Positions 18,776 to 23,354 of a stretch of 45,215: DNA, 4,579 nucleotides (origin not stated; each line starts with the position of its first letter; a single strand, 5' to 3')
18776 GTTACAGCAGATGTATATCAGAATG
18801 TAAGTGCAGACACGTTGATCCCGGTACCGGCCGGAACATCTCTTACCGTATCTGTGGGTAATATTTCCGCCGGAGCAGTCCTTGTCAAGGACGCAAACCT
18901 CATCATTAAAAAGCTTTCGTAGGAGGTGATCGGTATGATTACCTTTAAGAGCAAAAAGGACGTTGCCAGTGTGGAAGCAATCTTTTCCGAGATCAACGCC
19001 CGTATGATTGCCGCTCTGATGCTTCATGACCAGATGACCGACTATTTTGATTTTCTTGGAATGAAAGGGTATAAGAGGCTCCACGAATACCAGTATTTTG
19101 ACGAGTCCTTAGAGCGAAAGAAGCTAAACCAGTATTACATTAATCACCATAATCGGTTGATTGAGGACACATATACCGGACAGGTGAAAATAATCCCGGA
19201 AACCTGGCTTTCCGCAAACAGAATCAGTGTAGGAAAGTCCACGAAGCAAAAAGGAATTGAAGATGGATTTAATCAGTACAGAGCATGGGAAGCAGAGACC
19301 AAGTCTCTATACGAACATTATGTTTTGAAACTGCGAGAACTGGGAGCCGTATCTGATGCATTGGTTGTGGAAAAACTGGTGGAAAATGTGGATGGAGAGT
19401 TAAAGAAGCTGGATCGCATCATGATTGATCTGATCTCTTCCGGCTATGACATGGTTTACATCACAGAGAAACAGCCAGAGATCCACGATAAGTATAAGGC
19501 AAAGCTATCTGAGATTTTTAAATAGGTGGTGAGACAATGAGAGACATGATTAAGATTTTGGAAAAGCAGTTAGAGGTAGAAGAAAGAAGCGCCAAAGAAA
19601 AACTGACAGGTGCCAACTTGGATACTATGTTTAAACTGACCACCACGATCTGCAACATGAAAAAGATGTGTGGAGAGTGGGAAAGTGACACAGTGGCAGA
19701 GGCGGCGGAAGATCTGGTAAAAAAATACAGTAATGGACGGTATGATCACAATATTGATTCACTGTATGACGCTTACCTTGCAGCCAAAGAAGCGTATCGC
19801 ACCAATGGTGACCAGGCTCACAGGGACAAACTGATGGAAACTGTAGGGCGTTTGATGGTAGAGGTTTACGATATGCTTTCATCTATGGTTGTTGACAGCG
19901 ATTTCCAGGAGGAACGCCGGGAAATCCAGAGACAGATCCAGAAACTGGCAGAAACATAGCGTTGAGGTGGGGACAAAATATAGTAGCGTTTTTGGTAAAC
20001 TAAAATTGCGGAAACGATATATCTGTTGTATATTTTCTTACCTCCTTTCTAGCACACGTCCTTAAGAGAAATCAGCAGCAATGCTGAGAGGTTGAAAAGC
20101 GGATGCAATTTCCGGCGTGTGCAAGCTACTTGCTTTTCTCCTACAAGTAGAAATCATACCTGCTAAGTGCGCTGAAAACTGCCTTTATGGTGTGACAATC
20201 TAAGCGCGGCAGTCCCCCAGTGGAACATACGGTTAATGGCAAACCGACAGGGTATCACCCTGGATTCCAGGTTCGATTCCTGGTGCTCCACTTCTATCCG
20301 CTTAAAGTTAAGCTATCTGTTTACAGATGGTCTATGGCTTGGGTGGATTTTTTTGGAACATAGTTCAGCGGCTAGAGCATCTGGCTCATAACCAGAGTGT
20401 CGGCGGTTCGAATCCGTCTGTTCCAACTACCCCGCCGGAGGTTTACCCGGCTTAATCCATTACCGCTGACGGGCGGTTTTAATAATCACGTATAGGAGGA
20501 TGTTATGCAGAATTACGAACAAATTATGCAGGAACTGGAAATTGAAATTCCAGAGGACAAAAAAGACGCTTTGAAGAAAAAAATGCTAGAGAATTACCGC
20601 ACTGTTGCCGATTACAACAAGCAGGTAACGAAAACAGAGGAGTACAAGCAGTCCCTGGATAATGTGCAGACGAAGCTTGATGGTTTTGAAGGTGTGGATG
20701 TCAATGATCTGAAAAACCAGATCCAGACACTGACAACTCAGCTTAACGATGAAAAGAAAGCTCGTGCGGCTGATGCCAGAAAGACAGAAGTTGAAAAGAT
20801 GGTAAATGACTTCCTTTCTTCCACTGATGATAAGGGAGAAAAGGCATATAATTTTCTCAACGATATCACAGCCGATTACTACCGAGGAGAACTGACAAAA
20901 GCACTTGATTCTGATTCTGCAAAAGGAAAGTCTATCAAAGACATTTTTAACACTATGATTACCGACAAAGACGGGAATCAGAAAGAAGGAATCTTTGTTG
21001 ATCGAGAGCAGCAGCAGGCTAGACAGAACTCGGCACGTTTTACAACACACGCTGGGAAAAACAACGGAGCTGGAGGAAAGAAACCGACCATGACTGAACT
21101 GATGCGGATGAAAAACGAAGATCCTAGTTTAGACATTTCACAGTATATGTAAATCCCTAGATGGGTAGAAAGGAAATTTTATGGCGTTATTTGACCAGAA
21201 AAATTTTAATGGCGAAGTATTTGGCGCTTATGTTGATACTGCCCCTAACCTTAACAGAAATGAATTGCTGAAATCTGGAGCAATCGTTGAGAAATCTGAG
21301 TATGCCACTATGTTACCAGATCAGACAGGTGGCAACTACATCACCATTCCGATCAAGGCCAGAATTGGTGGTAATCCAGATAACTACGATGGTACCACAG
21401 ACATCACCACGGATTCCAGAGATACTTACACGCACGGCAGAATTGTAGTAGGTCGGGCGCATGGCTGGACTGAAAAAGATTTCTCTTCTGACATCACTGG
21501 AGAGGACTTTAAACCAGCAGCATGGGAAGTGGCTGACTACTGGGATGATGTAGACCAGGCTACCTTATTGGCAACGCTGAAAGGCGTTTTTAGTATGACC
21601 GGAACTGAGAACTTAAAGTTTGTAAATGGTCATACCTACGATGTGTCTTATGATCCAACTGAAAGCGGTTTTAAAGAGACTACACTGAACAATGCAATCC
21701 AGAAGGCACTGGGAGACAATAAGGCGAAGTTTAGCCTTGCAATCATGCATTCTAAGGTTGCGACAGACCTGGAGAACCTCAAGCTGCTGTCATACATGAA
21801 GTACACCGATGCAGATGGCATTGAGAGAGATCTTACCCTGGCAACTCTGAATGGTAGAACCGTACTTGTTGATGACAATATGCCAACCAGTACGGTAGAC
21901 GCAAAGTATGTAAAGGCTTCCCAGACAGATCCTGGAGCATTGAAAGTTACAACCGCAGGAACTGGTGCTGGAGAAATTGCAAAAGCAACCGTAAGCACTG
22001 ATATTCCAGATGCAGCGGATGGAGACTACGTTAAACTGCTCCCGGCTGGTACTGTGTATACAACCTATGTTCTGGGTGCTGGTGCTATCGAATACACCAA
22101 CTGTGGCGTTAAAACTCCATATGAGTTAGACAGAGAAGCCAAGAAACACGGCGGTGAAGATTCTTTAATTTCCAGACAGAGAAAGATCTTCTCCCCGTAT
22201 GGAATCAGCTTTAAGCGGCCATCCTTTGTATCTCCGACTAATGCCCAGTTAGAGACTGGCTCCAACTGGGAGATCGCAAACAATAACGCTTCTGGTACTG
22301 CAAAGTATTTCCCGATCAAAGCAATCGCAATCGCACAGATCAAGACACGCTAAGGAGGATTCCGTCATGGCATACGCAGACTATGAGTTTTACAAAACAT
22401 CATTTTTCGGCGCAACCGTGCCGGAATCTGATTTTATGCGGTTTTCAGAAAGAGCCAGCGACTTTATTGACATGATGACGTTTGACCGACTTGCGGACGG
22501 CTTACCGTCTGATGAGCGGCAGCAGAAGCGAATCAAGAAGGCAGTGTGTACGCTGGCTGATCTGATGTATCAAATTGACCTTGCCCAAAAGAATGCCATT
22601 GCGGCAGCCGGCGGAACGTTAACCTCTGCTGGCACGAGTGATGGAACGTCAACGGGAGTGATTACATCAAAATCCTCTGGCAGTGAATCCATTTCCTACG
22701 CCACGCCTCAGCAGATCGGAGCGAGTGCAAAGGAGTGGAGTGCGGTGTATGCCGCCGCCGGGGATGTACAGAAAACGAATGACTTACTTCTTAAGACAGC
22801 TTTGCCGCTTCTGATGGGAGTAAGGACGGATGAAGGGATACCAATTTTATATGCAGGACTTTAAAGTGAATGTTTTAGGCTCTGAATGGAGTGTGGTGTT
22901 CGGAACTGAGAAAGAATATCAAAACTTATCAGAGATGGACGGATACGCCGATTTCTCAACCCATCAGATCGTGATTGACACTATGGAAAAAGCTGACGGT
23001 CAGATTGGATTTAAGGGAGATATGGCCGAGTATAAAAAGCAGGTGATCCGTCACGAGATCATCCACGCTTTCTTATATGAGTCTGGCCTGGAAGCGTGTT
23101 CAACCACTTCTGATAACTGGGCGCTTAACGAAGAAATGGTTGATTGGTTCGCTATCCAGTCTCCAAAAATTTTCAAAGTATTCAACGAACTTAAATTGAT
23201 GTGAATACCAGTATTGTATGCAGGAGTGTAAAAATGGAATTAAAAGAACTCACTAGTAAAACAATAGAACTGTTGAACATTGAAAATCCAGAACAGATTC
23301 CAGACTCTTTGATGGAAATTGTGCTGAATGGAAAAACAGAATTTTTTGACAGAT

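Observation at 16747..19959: Seven-gene orphan cassette with spore-surface-like features inserted between the head-morphogenesis and scaffold genes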

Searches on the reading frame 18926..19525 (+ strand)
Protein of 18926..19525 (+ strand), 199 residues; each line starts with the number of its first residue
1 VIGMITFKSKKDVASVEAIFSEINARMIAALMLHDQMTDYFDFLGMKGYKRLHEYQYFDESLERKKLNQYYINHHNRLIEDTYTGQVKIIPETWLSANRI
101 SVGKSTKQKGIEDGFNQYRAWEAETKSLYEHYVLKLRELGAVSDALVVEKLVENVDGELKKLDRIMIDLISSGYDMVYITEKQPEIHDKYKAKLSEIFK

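Call 3: search_protein_families(library=pfam, proteins=[window:18926-19525:+], max_evalue=1)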
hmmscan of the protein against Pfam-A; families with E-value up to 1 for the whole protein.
window:18926-19525:+ (199 aa): 1 family
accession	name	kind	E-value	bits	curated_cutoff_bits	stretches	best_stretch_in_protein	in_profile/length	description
PF18179.6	SUa-2TM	-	0.00063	19.6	25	1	26-111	124-203/279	SMODS- and Ubiquitin system-associated 2TM effector domain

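Call 4: search_protein_families(library=phrogs, proteins=[window:18926-19525:+], max_evalue=1)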
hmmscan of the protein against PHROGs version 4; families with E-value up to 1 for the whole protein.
window:18926-19525:+ (199 aa): 3 families
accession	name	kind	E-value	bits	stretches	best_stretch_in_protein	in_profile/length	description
phrog_17879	-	unknown function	1.7e-05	25.6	1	29-191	24-169/175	-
phrog_35491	-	unknown function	0.045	14.4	1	139-177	128-166/207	-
phrog_13306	-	unknown function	0.23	12.5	1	158-188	19-49/79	-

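Call 12: search_protein_families(library=ncbifam, proteins=[window:18926-19525:+], max_evalue=1)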
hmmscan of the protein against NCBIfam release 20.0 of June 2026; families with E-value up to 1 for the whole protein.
window:18926-19525:+ (199 aa): 0 families

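Call 20: search_solved_structures(query=A2, max_evalue=10, show_alignments=2)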
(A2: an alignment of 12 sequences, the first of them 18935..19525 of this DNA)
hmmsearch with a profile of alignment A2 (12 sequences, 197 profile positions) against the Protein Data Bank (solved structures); distinct sequences matched with E-value up to 10: 21.
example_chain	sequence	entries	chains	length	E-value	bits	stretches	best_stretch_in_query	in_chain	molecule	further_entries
5ls9_A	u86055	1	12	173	0.013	18.3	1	12-75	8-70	Ferritin, putative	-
1s3q_A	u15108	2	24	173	0.024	17.4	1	12-71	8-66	ferritin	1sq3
3kx9_A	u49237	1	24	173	0.024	17.4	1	12-71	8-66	Ferritin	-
5v5k_A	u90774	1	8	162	0.034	16.9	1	12-67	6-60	Ferritin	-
8rkp_A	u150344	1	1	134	0.059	16.1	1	22-83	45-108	Cytochrome c prime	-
5b3i_A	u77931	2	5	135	0.06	16.1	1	22-83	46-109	Cytochrome c prime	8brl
5mww_A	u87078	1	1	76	0.14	14.8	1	17-52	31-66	RNA polymerase sigma factor SigA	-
5wpn_A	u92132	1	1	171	0.34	13.6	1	18-77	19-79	Ferritin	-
6ls0_H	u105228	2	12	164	2.8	10.6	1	22-75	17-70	Ferritin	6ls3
7dy8_H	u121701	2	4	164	3.1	10.4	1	22-75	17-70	Ferritin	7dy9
7xa0_A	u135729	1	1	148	3.5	10.3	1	22-75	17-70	Ferritin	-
1z4a_A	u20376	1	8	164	3.5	10.3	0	18-75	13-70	ferritin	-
7dyb_H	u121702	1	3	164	4.3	10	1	22-75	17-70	Ferritin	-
6txh_A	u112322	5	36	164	5.2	9.7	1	22-75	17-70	Ferritin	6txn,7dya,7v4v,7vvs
7xa1_A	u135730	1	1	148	6.6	9.4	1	22-75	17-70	Ferritin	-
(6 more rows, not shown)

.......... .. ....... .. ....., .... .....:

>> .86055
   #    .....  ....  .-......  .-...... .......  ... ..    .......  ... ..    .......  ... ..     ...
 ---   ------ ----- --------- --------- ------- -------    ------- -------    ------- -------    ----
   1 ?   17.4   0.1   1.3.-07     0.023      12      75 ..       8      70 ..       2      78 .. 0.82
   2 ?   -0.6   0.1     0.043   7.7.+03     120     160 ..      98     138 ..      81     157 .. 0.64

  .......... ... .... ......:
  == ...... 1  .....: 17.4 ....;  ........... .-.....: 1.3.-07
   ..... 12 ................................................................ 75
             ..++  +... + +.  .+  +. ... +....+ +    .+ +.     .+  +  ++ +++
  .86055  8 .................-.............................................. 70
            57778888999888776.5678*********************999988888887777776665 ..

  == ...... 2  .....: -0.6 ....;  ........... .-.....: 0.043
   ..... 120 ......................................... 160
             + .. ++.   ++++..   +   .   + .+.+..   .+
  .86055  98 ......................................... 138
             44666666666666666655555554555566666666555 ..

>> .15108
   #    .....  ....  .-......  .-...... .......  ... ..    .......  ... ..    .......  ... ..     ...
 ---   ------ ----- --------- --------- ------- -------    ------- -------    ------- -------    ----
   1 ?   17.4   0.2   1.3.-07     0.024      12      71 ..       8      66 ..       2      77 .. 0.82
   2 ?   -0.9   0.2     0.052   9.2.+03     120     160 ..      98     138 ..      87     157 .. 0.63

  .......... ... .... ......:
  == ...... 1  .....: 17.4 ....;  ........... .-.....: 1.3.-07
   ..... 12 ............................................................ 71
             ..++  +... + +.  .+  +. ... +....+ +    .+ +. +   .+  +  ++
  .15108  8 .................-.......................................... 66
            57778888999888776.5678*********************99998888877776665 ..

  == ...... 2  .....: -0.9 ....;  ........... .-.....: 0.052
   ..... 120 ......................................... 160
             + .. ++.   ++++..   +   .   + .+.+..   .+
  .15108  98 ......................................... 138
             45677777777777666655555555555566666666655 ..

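Call 42: search_protein_families(library=pfam, alignment_id=A2, max_evalue=10)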
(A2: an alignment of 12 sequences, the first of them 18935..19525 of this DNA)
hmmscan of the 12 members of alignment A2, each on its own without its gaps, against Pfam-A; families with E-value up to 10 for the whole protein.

A. member 1, window:18935-19525:+ (196 aa): 1 family
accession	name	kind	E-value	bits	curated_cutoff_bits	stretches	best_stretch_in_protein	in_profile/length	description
PF18179.6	SUa-2TM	-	0.00062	19.6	25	1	23-108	124-203/279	SMODS- and Ubiquitin system-associated 2TM effector domain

B. families by the number of members that match (of 12 scanned): 13 families
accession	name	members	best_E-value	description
PF19996.4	ivWA-helical_N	2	0.022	N-terminal helical region fused to the FtsH ternary system vWA domain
PF18814.6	PBECR5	2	0.025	phage-Barnase-EndoU-ColicinE5/D-RelE like nuclease5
PF18179.6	SUa-2TM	1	0.00062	SMODS- and Ubiquitin system-associated 2TM effector domain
PF09602.15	PhaP_Bmeg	1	0.03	Polyhydroxyalkanoic acid inclusion protein (PhaP_Bmeg)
PF05394.16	AvrB_AvrC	1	0.04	Avirulence protein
PF04097.20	Nic96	1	0.048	Nup93/Nic96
PF21513.2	SidD_C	1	0.082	SidD, C-terminal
PF22194.2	F-93_WHD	1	0.1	F-93, winged-helix domain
PF10743.14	Phage_Cox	1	0.14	Regulatory phage protein cox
PF03935.22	SKN1_KRE6_Sbg1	1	0.14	Beta-glucan synthesis-associated protein SKN1/KRE6/Sbg1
PF04867.17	DUF643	1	0.14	Protein of unknown function (DUF643)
PF24511.1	DUF7591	1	0.19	Domain of unknown function (DUF7591)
PF24012.1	DUF7326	1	2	Family of unknown function (DUF7326)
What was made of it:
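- On Ferritin-like superfamily (c6): Pfam gave no hit (call 42).
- Closest known: Ferritin / ferritin-like superfamily. Different: No Pfam ferritin family is hit by any of 12 orthologues (call 42).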

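Call 73: search_protein_families(library=padloc, proteins=[window:18935-19525:+], max_evalue=0.1)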
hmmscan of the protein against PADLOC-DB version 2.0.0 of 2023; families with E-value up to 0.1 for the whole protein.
window:18935-19525:+ (196 aa): 0 families

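Call 76: search_solved_structures(query=A9, max_evalue=10, show_alignments=1)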
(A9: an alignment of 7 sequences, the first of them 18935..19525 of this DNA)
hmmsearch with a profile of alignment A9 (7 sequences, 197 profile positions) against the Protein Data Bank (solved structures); distinct sequences matched with E-value up to 10: 28.
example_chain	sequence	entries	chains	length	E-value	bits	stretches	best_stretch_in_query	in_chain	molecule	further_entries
5ls9_A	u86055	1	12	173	5e-05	26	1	11-75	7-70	Ferritin, putative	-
3kx9_A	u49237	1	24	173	0.00026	23.6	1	11-70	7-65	Ferritin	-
1s3q_A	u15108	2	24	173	0.00031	23.4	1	11-70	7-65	ferritin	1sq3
5v5k_A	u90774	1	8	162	0.00053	22.6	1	11-67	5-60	Ferritin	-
1z4a_A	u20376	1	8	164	0.002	20.7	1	13-92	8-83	ferritin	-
6txj_A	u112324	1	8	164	0.0027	20.3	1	17-92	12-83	Ferritin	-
6txh_A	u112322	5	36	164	0.0029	20.2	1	17-92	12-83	Ferritin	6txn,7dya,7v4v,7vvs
1vlg_A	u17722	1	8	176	0.0036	19.9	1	15-92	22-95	ferritin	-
6txl_A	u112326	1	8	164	0.0045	19.6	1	17-92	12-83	Ferritin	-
6txk_A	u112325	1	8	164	0.0047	19.5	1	17-92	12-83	Ferritin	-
6txm_A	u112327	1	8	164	0.0054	19.4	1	17-92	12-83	Ferritin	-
6txi_A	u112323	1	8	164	0.0059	19.2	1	17-74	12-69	Ferritin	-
7dyb_H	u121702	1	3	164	0.0066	19.1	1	17-74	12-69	Ferritin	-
6ls0_H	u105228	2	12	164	0.0069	19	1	17-92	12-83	Ferritin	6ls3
7dy8_H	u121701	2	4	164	0.0079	18.8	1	17-74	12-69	Ferritin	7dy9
7vp8_A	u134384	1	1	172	0.055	16.1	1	95-177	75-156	Ferritin-like diiron domain-containing protein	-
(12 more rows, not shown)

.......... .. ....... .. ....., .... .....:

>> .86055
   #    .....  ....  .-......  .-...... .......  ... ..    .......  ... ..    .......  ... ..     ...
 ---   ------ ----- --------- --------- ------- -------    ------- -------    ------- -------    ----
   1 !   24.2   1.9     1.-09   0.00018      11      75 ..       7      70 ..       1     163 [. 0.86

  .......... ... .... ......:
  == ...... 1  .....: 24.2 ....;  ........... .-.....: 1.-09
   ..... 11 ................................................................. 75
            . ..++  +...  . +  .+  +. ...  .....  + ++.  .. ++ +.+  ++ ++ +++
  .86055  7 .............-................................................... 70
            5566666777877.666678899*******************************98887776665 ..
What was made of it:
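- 18935..19525 (+): c6: ferritin-like helical protein. An alternative GTG start lies at 18926. Profile A9 against PDB hits more than 20 ferritins, best E = 5e-5 (call 76).
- On Ferritin-like superfamily (c6): Profile A9: 5ls9 E = 5e-5, then more than 20 further ferritins (the next 18 at E <= 0.022) aligned to helices A-B. 7vp8 matches helices C-D at E = 0.055 (call 76).
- Closest known: Ferritin / ferritin-like superfamily. Same: Helices C-D match a ferritin-like di-iron protein more weakly (call 76).
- c6 matches ferritins (call 76).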

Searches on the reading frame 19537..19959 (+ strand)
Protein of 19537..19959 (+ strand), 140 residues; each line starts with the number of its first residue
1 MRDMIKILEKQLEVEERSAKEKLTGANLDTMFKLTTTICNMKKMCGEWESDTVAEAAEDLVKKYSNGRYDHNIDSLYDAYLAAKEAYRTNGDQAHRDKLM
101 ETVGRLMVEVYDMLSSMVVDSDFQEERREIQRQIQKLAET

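Call 3: search_protein_families(library=pfam, proteins=[window:19537-19959:+], max_evalue=1)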
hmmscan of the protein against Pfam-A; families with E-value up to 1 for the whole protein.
window:19537-19959:+ (140 aa): 4 families
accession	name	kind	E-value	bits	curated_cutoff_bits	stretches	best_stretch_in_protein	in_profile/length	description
PF17761.7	DUF1016_N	-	0.0025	18.3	32.8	1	15-82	9-78/137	DUF1016 N-terminal domain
PF06022.16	Cir_Bir_Yir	-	0.036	14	25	1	28-79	141-196/259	Plasmodium variant antigen protein Cir/Yir/Bir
PF08657.15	DASH_Spc34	-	0.05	13.7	26.7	1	40-138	185-278/280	DASH complex subunit Spc34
PF03500.18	Cellsynth_D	-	0.12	13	23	0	88-114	10-36/110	Cellulose synthase subunit D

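Call 4: search_protein_families(library=phrogs, proteins=[window:19537-19959:+], max_evalue=1)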
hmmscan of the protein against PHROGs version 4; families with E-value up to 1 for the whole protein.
window:19537-19959:+ (140 aa): 3 families
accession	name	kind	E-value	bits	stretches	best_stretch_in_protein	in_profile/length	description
phrog_28802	-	unknown function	1.4e-07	33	1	74-139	123-188/190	-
phrog_12171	-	head and packaging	0.0014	19.7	1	15-89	35-101/110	terminase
phrog_15913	-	unknown function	0.064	14.9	1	22-68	33-83/88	-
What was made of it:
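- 19537..19959 (+): c7: 140-aa helical protein. This is the least widely conserved position in the module. PHROG 28802 (unknown function; call 4).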

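Call 12: search_protein_families(library=ncbifam, proteins=[window:19537-19959:+], max_evalue=1)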
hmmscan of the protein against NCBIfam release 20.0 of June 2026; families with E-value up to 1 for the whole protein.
window:19537-19959:+ (140 aa): 2 families
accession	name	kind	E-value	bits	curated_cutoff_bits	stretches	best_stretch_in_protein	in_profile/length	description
TIGR02865.1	spore_II_E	equivalog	0.036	12.1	490.8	1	2-79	324-403/764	stage II sporulation protein E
NF041621.1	MXAN_5187_C_dom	domain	0.16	12.4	30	1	70-103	3-36/70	MXAN_5187 C-terminal domain-containing protein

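Call 73: search_protein_families(library=padloc, proteins=[window:19537-19959:+], max_evalue=0.1)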
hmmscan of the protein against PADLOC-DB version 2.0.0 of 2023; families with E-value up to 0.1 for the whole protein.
window:19537-19959:+ (140 aa): 0 families

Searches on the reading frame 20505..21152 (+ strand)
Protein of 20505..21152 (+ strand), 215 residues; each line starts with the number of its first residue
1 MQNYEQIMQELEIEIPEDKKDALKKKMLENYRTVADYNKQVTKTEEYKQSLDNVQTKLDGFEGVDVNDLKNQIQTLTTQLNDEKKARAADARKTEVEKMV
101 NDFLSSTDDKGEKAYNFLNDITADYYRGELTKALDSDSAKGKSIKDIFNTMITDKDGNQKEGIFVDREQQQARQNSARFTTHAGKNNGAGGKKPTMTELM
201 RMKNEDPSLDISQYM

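Call 80: search_protein_families(library=pfam, proteins=[window:20505-21152:+], max_evalue=0.01)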
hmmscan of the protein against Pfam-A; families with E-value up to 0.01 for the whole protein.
window:20505-21152:+ (215 aa): 1 family
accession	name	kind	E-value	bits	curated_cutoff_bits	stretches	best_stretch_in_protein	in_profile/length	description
PF06810.17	Phage_scaffold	-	4.9e-07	30.3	35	1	15-119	11-118/170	Phage capsid assembly scaffolding protein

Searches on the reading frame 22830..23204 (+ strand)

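Call 80: search_protein_families(library=pfam, proteins=[window:22830-23204:+], max_evalue=0.01)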
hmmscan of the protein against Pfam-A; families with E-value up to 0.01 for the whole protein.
window:22830-23204:+ (124 aa): 2 families
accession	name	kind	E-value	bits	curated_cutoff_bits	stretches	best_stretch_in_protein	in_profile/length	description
PF11350.14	DUF3152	-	0.00013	22.2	25.1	1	43-92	114-162/206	Protein of unknown function (DUF3152)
PF04450.18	BSP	-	0.0073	16.6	23.8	1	65-111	98-138/207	Peptidase of plants and bacteria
